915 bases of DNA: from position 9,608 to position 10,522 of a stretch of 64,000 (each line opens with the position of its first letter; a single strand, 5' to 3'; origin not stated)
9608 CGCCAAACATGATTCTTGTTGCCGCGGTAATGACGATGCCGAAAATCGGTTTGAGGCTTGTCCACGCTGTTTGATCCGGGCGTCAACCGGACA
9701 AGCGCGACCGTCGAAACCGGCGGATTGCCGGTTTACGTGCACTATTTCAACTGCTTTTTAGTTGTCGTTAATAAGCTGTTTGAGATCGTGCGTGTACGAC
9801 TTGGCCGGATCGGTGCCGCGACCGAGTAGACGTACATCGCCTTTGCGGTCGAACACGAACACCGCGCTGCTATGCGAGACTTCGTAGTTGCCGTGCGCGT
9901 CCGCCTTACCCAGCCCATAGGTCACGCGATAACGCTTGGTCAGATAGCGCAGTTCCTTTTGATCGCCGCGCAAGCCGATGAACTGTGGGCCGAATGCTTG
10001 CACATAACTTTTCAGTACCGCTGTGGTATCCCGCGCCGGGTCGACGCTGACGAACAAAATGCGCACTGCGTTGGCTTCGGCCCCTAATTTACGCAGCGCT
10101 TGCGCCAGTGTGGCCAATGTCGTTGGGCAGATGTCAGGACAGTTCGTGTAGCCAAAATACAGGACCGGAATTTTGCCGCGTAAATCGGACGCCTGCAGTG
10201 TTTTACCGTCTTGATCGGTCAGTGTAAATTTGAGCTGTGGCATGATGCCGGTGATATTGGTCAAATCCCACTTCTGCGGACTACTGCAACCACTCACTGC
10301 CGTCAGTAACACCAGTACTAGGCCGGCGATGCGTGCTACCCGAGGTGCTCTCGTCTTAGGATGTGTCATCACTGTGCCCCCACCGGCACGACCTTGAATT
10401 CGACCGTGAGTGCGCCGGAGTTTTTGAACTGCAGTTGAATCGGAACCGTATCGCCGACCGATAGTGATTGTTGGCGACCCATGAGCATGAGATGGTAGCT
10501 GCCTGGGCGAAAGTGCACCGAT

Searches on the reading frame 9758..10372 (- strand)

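Call 42: search_protein_families(library=pfam, proteins=[window:9758-10372:-], max_evalue=0.00001)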
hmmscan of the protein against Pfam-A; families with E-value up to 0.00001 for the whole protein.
window:9758-10372:- (204 aa): 3 families
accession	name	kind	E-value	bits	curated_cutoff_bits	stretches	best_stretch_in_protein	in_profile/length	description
PF02630.20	SCO1-SenC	-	1.5e-44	151.6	22.8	1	48-179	3-133/134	SCO1/SenC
PF00578.27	AhpC-TSA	-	1e-09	38.8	26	1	48-181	7-122/124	AhpC/TSA family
PF13905.12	Thioredoxin_8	-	5.7e-06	27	27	0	66-179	1-93/94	Thioredoxin-like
